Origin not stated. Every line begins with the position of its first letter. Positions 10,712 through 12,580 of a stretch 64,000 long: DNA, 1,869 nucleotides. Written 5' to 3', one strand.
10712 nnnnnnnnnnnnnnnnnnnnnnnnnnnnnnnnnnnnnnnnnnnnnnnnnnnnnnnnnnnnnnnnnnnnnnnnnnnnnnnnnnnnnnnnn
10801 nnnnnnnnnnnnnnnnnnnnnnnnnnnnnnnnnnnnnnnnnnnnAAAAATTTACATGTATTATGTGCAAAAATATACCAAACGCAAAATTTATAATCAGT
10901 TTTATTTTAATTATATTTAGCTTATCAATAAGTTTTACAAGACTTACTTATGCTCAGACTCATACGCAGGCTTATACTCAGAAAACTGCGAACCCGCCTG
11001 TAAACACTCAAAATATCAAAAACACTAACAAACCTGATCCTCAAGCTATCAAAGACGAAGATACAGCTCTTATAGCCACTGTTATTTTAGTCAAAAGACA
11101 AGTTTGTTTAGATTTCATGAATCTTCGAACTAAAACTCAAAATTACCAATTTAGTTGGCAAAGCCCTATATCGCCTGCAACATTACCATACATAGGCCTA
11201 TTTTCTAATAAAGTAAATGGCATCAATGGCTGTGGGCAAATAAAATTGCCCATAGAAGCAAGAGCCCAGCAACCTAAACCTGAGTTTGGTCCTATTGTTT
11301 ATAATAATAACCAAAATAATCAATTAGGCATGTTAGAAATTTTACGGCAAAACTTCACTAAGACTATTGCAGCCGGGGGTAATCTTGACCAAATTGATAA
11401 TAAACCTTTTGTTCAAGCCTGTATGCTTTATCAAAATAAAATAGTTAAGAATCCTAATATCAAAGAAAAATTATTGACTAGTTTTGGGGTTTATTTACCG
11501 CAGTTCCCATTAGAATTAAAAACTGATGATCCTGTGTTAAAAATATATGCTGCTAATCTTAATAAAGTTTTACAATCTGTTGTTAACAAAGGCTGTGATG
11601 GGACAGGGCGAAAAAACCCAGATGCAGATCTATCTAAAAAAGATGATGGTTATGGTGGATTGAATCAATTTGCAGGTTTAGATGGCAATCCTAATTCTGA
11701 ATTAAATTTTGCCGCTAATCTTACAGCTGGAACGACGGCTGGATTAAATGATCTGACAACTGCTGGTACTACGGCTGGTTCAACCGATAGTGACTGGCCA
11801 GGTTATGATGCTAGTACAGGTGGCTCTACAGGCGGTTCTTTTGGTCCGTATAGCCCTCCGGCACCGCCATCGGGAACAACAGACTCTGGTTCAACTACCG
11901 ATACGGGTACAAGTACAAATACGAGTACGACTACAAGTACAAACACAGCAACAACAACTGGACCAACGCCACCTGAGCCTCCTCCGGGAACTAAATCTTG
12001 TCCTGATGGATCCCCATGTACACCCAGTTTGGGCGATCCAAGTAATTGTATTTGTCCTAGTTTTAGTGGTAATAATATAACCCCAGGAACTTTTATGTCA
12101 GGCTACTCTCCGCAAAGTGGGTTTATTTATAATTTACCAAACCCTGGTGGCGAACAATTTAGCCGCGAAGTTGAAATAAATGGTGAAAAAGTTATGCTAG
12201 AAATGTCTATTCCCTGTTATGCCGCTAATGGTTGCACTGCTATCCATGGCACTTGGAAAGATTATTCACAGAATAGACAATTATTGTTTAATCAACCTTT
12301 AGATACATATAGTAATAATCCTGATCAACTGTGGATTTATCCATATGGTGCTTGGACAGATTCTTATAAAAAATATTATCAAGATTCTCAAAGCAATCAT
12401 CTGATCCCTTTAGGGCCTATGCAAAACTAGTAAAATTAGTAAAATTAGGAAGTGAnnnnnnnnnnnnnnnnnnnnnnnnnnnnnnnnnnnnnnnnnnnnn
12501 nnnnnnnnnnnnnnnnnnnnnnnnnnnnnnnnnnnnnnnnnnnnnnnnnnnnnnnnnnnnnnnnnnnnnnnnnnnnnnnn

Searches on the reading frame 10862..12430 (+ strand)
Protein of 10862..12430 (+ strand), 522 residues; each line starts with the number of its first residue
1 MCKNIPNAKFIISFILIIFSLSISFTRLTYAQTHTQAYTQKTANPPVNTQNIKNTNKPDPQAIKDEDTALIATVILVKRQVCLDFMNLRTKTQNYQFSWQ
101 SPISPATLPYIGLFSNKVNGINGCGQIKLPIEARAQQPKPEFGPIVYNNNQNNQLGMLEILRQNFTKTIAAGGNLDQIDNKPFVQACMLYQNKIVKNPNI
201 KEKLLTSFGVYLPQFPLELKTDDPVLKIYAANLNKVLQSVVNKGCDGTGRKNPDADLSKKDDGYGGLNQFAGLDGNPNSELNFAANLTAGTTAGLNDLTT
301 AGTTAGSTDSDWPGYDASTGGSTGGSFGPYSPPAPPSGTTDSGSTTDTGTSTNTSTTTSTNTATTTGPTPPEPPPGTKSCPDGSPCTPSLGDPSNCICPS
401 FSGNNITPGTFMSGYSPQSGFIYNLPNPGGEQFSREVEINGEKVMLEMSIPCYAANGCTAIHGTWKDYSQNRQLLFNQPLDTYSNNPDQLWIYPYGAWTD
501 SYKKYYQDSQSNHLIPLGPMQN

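Call 3: search_protein_families(library=pfam, proteins=[window:10862-12430:+], max_evalue=1)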
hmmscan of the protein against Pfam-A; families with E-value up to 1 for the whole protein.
window:10862-12430:+ (522 aa): 1 family
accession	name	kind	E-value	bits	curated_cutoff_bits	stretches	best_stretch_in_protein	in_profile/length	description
PF21432.3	56B_RHH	-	0.21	12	27.2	1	226-241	7-22/32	56B-like, Ribbon-helix-helix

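Call 4: search_protein_families(library=ncbifam, proteins=[window:10862-12430:+], max_evalue=1)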
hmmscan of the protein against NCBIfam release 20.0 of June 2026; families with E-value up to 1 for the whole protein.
window:10862-12430:+ (522 aa): 0 families

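Call 6: search_solved_structures(query=window:10862-12430:+, max_evalue=10, show_alignments=2)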
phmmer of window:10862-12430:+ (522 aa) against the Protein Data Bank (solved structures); distinct sequences matched with E-value up to 10: 2.
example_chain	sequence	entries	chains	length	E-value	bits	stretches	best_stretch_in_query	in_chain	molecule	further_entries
2prn_A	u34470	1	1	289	1.2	10.8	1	270-342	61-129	PORIN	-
2m85_A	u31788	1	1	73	2.3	9.9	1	172-214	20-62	E3 ubiquitin-protein ligase SHPRH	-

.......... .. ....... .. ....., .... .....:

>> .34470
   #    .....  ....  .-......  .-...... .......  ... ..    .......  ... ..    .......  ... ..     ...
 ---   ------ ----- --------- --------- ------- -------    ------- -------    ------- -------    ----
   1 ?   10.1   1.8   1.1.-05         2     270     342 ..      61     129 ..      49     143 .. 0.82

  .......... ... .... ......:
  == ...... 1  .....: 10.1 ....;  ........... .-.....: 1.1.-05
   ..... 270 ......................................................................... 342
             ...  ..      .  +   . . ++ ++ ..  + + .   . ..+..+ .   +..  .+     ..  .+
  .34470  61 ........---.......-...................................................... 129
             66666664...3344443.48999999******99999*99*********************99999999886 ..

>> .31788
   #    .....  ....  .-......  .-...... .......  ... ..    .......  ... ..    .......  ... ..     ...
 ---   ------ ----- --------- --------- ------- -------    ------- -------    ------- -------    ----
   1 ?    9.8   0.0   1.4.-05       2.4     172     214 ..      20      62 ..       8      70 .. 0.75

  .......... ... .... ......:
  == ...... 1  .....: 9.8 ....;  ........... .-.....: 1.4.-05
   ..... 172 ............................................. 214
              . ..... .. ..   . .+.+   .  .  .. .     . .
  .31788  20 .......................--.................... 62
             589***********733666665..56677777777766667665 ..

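Call 91: search_solved_structures(query=A6, max_evalue=1)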
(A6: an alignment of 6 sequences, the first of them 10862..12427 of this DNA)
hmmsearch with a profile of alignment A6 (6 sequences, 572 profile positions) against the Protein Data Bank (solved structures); distinct sequences matched with E-value up to 1: 1.
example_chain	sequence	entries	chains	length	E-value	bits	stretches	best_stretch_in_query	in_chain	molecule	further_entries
6uax_A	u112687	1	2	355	0.01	17.7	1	353-427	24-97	Hypothetical serine rich protein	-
